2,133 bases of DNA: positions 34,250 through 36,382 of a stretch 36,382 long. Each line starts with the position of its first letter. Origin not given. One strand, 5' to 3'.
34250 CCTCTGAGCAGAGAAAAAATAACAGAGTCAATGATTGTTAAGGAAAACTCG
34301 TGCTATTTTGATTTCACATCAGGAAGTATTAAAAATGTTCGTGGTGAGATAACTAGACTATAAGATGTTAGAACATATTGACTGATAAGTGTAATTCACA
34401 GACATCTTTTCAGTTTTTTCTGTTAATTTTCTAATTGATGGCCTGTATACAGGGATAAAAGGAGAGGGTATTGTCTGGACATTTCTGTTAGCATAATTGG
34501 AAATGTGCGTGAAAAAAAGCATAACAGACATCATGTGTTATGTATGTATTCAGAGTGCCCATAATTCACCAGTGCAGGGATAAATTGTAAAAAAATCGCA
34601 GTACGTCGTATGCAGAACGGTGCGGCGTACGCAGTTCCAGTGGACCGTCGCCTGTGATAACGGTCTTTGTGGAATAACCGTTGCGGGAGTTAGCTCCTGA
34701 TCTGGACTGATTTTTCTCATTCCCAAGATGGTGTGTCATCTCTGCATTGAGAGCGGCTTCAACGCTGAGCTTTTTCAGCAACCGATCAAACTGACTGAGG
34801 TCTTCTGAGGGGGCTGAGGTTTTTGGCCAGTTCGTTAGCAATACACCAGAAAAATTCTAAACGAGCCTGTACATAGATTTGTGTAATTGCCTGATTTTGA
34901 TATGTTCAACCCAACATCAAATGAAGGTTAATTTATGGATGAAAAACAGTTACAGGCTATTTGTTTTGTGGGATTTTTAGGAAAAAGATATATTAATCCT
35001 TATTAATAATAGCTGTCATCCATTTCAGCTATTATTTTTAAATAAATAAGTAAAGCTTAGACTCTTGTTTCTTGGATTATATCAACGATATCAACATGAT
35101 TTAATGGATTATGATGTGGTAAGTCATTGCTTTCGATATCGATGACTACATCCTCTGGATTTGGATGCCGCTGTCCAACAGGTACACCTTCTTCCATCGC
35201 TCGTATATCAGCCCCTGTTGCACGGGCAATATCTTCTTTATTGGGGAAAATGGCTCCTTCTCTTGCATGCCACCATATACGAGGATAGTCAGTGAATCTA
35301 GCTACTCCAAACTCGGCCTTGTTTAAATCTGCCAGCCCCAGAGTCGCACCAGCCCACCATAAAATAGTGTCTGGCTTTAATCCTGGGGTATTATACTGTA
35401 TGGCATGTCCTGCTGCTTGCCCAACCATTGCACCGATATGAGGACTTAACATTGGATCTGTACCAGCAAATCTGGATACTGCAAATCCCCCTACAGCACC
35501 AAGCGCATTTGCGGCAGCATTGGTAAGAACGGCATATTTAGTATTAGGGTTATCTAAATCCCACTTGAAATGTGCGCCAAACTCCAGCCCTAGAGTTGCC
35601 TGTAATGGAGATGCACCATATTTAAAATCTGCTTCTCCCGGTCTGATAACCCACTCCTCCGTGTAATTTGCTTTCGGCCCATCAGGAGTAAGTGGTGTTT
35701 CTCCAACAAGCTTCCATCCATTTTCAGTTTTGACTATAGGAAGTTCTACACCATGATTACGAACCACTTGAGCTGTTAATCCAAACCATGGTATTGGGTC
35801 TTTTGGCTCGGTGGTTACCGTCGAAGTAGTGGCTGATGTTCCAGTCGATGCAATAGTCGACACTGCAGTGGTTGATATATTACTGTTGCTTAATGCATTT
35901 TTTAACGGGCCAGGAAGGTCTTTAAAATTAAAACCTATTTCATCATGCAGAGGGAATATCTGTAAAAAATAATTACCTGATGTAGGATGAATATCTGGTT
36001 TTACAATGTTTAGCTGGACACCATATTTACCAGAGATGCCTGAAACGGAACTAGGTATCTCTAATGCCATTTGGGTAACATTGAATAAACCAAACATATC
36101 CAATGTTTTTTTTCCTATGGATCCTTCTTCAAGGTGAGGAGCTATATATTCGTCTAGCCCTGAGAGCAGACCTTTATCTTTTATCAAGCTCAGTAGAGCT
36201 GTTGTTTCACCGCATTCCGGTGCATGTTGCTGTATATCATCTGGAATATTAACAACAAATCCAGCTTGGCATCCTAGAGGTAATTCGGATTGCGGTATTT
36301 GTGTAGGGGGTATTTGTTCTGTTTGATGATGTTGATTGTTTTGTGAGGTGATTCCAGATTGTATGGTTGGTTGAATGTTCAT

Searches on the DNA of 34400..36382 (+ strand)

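Call 24: search_dna_similar(query=window:34400-36382:+, collection=ecoli_genomes, mode=near, max_rows=8)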
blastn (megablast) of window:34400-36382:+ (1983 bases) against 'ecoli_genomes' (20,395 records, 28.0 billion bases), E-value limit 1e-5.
Records with a match: 4268; places in all: 7173; records where one place covers at least 80% of the query: 196.
Genomes with a match: 3952 of 5426; with a place that covers at least 80% of the query: 196. Places per genome that has any: lowest 1, median 1, highest 39. On chromosomes: 6263 places; on plasmids: 910.
Best place of each record, by identity: >=99% 25; 95-99% 710; 90-95% 3261; 80-90% 272.
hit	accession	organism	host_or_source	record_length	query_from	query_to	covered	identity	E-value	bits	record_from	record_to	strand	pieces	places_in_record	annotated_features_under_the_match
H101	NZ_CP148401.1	Escherichia coli strain Z1323CEC0019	Chicken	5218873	1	1983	100%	99.8%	0e+0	3709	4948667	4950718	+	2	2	nleA: type III secretion system effector NleA | transposase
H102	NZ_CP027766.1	Escherichia coli strain 2013C-3342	Homo sapiens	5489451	1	1983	100%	99.8%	0e+0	3709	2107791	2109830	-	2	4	nleA: type III secretion system effector NleA | transposase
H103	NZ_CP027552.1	Escherichia coli strain 2015C-4498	Homo sapiens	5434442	1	1983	100%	99.8%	0e+0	3709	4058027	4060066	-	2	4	nleA: type III secretion system effector NleA | transposase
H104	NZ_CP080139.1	Escherichia coli strain PK8241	chicken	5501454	1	1983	100%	99.7%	0e+0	3698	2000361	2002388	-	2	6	nleA: type III secretion system effector NleA | transposase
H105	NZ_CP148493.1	Escherichia coli strain Z1323CEC0003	Chicken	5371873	1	1983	100%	99.7%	0e+0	3698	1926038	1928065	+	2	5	nleA: type III secretion system effector NleA | transposase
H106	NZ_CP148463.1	Escherichia coli strain Z1323CEC0007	Chicken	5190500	1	1983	100%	99.7%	0e+0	3698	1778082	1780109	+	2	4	nleA: type III secretion system effector NleA | transposase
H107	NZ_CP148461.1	Escherichia coli strain Z1323CEC0008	Chicken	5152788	1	1983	100%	99.7%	0e+0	3698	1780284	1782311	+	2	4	nleA: type III secretion system effector NleA | transposase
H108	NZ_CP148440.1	Escherichia coli strain Z1323CEC0011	Chicken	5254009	1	1983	100%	99.7%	0e+0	3698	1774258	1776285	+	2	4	nleA: type III secretion system effector NleA | transposase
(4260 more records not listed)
